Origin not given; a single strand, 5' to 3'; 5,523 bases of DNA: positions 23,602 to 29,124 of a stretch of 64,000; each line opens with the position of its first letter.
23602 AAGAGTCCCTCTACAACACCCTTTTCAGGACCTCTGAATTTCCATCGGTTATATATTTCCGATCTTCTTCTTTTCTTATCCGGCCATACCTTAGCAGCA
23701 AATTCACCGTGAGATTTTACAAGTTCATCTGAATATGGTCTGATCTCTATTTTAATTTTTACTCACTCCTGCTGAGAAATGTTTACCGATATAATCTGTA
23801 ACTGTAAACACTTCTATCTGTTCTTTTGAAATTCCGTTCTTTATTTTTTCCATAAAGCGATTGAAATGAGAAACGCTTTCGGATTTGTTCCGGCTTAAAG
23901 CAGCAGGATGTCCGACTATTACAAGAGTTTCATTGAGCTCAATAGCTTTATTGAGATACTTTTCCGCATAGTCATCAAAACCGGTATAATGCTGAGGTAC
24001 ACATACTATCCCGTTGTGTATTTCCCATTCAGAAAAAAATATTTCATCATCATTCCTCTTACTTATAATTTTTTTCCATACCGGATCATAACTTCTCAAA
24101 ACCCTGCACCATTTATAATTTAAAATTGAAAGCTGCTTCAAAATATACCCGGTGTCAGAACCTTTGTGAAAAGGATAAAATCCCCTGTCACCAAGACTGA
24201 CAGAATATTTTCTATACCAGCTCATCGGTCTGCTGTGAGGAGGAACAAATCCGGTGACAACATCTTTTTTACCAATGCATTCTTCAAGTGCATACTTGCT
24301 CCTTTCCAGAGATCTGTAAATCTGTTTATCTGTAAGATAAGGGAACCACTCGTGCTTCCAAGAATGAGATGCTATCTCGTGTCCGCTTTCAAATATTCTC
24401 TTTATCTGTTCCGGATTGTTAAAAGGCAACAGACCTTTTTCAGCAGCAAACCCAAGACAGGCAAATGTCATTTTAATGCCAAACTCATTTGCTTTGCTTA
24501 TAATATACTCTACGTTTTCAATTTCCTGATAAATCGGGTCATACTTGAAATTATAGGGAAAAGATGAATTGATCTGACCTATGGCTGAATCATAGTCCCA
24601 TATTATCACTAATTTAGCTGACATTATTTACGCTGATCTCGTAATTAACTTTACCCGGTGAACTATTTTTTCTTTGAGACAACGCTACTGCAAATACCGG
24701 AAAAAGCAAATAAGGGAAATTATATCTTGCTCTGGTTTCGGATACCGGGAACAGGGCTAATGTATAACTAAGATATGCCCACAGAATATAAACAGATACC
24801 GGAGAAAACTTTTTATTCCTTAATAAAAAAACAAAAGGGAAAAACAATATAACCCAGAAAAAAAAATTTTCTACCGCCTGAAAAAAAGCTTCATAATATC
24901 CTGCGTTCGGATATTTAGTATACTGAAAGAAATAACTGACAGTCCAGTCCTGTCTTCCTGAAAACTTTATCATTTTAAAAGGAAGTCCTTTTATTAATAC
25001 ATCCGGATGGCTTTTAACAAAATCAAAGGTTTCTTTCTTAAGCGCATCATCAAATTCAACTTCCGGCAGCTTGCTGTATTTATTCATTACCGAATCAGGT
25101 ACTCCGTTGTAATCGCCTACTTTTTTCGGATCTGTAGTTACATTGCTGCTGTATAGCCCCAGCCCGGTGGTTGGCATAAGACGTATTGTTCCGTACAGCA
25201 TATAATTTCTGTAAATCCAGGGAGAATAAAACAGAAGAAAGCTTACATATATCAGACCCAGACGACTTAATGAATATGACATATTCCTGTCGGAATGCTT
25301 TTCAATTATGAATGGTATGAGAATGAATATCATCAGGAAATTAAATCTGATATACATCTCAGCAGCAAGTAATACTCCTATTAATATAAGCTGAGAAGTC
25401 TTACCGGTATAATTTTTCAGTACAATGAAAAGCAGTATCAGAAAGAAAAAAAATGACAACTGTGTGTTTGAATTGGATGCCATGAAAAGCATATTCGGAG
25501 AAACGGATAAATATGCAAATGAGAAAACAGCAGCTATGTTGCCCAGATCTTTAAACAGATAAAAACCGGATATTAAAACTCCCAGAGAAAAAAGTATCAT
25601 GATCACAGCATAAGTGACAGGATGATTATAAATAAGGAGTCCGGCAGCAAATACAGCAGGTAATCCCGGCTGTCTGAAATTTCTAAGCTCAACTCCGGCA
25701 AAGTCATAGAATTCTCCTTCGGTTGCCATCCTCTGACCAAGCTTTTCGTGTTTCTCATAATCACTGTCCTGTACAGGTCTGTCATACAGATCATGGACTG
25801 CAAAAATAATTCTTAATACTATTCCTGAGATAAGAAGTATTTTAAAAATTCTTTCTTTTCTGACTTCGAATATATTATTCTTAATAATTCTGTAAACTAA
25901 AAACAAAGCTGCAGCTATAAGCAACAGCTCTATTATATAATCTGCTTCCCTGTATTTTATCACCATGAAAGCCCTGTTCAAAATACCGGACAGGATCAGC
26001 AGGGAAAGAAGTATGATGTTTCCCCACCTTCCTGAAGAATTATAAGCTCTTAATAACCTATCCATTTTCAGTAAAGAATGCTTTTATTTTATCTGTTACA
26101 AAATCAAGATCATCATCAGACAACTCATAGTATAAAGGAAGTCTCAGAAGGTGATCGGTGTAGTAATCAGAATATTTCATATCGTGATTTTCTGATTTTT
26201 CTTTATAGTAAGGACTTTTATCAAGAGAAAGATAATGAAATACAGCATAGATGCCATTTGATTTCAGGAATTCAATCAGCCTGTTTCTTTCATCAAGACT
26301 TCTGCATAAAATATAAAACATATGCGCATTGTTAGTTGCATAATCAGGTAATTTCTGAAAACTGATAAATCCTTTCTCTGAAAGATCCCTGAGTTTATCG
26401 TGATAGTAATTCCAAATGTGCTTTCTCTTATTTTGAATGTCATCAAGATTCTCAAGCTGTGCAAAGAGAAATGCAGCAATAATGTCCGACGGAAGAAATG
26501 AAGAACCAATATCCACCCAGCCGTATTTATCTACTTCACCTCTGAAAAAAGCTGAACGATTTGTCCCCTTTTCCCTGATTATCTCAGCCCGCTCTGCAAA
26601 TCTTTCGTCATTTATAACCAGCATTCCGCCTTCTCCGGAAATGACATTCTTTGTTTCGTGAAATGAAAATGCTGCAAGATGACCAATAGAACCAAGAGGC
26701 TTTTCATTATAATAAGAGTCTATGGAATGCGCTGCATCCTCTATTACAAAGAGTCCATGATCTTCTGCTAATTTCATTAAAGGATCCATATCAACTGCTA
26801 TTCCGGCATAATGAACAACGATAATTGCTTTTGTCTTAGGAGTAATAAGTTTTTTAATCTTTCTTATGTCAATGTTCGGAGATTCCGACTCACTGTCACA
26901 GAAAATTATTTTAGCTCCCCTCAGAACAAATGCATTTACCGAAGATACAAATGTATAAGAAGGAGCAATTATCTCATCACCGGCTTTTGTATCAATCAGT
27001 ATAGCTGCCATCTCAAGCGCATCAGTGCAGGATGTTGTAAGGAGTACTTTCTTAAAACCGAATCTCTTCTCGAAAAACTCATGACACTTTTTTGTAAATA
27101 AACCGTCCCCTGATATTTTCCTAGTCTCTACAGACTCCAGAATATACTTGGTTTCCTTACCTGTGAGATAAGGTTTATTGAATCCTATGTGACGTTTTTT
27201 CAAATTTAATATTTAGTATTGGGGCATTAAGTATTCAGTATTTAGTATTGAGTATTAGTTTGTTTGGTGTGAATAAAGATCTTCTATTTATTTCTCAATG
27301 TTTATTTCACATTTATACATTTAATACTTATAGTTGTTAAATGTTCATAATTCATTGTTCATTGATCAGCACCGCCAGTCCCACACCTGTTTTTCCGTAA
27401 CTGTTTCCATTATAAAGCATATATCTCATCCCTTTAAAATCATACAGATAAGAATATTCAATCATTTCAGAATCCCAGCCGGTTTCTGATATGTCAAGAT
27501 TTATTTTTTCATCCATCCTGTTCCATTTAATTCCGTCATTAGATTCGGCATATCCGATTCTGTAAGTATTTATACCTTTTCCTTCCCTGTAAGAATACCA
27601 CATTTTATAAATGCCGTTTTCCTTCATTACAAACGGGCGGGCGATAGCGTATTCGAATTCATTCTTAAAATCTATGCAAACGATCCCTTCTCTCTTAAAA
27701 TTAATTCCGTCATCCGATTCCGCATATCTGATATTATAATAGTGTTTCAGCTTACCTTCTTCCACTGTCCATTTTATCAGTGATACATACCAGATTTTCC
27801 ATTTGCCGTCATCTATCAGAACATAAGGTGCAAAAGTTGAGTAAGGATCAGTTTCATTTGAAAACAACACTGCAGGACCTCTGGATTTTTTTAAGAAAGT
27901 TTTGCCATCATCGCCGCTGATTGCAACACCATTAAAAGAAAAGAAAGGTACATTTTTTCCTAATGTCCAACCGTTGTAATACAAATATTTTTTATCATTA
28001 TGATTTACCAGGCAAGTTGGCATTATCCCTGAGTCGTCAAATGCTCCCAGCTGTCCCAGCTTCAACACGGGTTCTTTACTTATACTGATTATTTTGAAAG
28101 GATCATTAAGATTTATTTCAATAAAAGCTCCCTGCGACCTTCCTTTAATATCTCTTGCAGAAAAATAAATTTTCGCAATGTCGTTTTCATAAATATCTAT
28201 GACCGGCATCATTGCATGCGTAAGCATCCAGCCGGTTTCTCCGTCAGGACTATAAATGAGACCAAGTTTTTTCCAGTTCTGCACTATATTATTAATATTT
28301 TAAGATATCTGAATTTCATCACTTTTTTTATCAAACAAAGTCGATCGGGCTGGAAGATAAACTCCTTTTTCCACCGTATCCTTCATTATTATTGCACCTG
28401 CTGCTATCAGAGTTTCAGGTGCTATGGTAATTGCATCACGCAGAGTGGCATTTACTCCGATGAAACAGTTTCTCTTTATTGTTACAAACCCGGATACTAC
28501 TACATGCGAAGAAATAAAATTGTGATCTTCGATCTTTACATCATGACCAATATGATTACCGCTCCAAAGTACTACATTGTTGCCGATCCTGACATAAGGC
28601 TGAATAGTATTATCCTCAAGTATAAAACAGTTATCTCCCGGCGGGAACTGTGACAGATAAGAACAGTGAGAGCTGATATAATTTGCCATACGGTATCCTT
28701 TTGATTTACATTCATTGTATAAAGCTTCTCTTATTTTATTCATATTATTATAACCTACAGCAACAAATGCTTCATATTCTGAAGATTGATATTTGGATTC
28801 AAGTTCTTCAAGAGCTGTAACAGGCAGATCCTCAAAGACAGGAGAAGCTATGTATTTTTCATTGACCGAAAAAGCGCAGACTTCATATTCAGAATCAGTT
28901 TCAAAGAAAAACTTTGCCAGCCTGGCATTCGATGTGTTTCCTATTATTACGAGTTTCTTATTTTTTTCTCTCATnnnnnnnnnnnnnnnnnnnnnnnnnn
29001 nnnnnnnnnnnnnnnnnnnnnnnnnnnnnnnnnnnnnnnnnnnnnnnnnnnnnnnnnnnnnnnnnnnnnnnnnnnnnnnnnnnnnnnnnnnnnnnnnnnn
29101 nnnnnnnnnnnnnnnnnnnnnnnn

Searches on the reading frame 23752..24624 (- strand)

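Call 29: search_protein_families(library=pfam, proteins=[window:23752-24624:-], max_evalue=0.001)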
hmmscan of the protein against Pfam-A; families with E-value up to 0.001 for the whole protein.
window:23752-24624:- (290 aa): 1 family
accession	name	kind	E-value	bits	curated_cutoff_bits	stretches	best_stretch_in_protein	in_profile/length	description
PF01522.26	Polysacc_deac_1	-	2.3e-15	57.1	23.1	1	36-138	19-113/124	Polysaccharide deacetylase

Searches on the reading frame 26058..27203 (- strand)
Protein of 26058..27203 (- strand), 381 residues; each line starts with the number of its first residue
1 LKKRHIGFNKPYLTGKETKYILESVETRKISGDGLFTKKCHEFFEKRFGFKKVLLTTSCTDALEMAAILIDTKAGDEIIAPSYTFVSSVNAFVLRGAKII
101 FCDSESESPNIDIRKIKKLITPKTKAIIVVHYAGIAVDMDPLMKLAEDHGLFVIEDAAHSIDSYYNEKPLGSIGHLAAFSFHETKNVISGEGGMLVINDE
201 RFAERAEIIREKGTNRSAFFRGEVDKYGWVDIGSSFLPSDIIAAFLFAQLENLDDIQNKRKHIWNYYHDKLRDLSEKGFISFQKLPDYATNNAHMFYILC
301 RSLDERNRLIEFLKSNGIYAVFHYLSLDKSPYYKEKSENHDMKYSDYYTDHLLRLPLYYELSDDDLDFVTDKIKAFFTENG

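Call 28: search_protein_families(library=pfam, proteins=[window:26058-27203:-], max_evalue=0.001)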
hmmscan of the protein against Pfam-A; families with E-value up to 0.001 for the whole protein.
window:26058-27203:- (381 aa): 3 families
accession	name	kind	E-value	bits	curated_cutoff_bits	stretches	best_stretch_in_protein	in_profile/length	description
PF01041.23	DegT_DnrJ_EryC1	-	3e-87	293.6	19.8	1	15-373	5-359/360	DegT/DnrJ/EryC1/StrS aminotransferase family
PF00155.27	Aminotran_1_2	-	9e-09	35.4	19.7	1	34-161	45-190/361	Aminotransferase class I and II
PF00266.25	Aminotran_5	-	2.3e-05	24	21.5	1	51-162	62-181/371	Aminotransferase class-V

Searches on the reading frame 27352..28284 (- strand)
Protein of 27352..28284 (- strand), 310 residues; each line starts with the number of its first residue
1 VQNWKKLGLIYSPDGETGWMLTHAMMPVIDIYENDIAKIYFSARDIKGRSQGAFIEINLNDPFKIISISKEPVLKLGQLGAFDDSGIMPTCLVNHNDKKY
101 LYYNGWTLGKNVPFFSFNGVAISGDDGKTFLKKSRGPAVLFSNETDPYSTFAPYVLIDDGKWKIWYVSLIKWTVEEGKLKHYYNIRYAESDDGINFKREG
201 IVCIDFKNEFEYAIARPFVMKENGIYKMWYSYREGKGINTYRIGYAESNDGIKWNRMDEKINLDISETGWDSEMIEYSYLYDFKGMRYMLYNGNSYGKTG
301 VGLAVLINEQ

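Call 28: search_protein_families(library=pfam, proteins=[window:27352-28284:-], max_evalue=0.001)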
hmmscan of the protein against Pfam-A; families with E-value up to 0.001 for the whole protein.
window:27352-28284:- (310 aa): 1 family
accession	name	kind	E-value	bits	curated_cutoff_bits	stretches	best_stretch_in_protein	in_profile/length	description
PF04041.19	Glyco_hydro_130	-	5.4e-06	26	26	1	143-262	26-144/320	beta-1,4-mannooligosaccharide phosphorylase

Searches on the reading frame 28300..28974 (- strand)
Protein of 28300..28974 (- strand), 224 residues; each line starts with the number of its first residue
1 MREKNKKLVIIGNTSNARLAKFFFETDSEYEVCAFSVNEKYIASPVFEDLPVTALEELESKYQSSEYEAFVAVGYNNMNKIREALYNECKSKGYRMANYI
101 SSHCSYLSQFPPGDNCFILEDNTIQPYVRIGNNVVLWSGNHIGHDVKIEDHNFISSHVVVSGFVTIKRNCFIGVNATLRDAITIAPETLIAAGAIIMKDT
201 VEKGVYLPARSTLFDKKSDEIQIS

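Call 28: search_protein_families(library=pfam, proteins=[window:28300-28974:-], max_evalue=0.001)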
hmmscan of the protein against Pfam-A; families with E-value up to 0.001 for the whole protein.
window:28300-28974:- (224 aa): 3 families
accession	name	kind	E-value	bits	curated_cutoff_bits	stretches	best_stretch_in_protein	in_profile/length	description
PF00132.30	Hexapep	-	1.2e-15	56.9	27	3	128-162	2-36/36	Bacterial transferase hexapeptide (six repeats)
PF25084.1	LbH_EIF2B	-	6.7e-06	26.5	54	1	99-199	5-102/105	EIF2B subunit epsilon LbH domain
PF21711.3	DCTN5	-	2.4e-05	24.5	40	1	113-204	58-148/182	Dynactin subunit 5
